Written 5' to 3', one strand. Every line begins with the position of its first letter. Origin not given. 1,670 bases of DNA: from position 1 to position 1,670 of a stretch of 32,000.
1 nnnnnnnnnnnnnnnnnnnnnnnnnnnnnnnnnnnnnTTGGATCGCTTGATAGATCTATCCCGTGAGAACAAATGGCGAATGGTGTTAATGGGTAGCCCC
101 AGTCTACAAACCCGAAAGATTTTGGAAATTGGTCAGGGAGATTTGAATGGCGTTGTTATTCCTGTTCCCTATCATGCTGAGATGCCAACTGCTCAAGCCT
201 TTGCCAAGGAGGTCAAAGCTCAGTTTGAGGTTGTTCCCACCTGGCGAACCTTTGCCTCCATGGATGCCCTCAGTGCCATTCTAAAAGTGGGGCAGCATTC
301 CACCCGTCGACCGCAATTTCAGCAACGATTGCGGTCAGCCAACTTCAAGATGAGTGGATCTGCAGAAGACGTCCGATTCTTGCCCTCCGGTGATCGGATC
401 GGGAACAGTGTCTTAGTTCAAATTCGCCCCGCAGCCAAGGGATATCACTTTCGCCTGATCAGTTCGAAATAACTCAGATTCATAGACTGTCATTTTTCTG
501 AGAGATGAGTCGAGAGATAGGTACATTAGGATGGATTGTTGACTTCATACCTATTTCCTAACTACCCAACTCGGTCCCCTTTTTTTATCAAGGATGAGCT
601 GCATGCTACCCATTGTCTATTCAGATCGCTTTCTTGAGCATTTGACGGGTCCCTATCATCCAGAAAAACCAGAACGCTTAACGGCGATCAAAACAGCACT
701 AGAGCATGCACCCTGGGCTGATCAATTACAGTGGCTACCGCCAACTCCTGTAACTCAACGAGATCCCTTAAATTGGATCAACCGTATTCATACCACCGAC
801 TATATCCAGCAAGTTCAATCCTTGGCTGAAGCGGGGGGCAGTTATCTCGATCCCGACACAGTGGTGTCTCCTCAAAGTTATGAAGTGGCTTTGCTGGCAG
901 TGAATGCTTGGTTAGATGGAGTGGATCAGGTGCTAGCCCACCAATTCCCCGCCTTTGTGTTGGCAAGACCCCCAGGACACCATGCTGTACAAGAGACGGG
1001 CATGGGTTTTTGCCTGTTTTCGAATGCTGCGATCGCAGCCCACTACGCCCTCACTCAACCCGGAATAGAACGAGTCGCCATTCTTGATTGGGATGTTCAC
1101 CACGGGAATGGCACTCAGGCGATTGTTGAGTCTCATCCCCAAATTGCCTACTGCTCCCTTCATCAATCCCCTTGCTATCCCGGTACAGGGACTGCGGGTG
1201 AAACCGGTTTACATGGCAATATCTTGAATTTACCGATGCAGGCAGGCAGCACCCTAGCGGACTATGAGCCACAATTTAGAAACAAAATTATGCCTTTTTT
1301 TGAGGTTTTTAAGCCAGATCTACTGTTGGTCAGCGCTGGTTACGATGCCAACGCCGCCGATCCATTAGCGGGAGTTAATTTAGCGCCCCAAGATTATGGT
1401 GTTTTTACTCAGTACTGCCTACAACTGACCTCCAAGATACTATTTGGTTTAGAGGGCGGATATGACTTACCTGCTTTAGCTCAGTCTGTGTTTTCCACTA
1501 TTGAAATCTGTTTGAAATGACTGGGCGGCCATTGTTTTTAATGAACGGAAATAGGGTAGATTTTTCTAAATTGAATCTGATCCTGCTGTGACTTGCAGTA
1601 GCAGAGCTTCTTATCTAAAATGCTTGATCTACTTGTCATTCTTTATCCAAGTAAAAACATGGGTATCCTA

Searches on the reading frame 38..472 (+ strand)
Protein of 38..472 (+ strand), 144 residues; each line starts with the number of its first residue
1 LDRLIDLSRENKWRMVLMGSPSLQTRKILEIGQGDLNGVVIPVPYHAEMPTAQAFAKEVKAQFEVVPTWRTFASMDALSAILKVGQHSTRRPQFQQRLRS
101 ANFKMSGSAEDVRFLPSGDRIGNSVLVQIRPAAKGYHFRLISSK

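Call 19: search_protein_families(library=pfam, proteins=[window:38-472:+], max_evalue=0.001)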
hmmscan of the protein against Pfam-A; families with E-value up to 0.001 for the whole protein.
window:38-472:+ (144 aa): 1 family
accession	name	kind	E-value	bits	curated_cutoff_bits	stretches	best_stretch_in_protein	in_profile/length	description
PF13458.12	Peripla_BP_6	-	8.4e-06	26.1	31.7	1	15-130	219-339/343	Periplasmic binding protein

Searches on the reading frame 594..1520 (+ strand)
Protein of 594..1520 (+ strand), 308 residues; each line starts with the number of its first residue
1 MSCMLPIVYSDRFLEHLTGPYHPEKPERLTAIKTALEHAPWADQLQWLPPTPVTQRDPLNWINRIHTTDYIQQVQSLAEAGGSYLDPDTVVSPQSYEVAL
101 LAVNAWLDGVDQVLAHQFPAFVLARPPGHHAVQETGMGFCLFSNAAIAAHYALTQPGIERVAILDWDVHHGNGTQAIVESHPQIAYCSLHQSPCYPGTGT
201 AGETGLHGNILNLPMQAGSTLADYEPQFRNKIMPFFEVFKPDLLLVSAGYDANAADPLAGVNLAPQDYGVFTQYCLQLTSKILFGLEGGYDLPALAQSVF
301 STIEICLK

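Call 4: search_protein_families(library=pfam, proteins=[window:594-1520:+], max_evalue=0.01)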
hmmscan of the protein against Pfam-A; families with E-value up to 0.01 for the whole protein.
window:594-1520:+ (308 aa): 1 family
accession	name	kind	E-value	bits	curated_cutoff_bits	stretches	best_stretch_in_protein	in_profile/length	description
PF00850.24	Hist_deacetyl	-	5.6e-78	262.7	27.9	1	22-304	1-296/298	Histone deacetylase domain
